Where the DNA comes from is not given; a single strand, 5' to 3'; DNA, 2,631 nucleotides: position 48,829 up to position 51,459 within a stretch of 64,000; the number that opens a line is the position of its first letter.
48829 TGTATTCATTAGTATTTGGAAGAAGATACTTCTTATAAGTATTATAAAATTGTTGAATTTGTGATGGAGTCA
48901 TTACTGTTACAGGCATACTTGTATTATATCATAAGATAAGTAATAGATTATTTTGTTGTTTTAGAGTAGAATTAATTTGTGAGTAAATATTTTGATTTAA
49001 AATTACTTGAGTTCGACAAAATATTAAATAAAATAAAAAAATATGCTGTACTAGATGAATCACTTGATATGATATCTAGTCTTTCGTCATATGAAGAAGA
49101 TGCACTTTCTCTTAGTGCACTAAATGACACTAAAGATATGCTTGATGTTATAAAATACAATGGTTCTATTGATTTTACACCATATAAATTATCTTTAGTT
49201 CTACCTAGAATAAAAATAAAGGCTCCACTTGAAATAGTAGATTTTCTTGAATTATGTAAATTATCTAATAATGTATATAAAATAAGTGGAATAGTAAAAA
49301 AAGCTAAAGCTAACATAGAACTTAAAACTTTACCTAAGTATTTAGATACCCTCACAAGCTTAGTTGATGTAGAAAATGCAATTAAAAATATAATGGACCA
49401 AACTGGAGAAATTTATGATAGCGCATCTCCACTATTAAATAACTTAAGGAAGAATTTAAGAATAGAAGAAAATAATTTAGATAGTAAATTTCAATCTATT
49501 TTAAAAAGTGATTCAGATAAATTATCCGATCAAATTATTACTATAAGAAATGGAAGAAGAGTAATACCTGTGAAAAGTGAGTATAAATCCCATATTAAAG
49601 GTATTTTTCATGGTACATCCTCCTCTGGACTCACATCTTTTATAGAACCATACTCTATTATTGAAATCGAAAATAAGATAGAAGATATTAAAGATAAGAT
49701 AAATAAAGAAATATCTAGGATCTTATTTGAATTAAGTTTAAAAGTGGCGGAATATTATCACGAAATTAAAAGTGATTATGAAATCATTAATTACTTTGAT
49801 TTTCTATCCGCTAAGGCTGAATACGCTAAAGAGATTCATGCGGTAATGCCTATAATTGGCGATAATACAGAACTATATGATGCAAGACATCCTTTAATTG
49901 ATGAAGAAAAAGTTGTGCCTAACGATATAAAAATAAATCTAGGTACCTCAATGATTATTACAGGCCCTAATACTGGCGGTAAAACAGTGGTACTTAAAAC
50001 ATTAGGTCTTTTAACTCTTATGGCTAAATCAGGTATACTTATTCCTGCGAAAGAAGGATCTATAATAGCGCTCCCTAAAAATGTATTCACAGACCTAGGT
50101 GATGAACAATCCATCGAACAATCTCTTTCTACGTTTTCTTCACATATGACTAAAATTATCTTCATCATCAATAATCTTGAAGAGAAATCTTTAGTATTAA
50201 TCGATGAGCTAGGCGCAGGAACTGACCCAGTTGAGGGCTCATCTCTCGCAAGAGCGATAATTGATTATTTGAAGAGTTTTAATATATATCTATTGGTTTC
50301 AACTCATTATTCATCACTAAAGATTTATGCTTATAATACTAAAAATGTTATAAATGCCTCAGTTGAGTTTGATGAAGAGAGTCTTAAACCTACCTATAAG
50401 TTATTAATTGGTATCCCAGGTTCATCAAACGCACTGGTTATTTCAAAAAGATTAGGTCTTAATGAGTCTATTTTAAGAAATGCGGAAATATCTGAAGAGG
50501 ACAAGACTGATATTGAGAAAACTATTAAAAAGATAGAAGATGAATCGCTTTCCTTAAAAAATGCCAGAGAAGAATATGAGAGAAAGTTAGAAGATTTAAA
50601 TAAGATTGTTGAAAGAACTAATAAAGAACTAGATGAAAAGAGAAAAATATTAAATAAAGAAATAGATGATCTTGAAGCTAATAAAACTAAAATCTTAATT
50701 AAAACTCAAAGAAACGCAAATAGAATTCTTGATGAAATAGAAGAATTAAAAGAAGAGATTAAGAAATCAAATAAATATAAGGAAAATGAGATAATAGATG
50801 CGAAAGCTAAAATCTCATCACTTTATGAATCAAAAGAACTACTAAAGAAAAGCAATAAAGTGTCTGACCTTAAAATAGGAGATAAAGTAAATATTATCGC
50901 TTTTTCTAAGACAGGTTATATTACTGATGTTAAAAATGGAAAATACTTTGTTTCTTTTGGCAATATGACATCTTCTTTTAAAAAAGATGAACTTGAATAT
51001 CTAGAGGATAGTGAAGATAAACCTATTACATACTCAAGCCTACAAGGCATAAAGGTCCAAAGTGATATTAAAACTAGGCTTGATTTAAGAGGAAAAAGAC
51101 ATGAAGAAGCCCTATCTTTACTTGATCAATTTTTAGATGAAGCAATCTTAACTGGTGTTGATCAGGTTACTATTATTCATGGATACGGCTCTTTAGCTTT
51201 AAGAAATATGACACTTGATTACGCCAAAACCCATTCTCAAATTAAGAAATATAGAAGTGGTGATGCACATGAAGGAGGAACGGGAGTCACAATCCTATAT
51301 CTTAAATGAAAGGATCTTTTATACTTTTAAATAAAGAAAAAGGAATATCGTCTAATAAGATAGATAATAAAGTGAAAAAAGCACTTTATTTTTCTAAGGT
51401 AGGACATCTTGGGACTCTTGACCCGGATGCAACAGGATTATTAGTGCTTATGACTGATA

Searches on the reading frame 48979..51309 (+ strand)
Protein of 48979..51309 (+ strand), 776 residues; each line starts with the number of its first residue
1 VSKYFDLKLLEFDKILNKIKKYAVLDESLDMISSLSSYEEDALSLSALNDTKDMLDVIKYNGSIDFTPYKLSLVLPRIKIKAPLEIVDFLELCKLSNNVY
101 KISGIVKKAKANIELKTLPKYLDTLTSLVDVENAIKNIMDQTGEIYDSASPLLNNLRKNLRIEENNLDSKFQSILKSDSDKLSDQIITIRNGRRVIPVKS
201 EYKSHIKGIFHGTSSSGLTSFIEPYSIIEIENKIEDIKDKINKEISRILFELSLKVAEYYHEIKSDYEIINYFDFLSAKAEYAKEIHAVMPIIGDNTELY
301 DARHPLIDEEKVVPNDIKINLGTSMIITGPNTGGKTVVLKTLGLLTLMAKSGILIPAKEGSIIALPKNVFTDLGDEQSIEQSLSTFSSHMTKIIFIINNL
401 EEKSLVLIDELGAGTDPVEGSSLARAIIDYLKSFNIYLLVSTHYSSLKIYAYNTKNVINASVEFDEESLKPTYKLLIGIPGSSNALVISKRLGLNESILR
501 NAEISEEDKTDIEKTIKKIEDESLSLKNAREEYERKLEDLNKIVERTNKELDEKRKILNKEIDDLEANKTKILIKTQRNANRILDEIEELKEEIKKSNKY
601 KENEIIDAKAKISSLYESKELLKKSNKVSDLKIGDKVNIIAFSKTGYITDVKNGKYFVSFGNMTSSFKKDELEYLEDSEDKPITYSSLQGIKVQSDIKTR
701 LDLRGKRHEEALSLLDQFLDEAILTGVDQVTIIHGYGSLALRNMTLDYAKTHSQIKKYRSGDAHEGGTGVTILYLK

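Call 37: search_protein_families(library=pfam, proteins=[window:48979-51309:+], max_evalue=0.0001)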
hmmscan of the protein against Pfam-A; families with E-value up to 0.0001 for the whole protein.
window:48979-51309:+ (776 aa): 3 families
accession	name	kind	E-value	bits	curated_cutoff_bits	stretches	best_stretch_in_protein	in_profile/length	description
PF00488.27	MutS_V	-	6.4e-34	118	30.2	1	325-503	1-181/188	MutS domain V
PF01713.27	Smr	-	1.9e-22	79.6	25.7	1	701-776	1-77/77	Smr domain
PF20297.4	MSSS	-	8.4e-06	25.8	26.8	1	633-672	1-42/42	MutS2 and Smr-associated SH3 domain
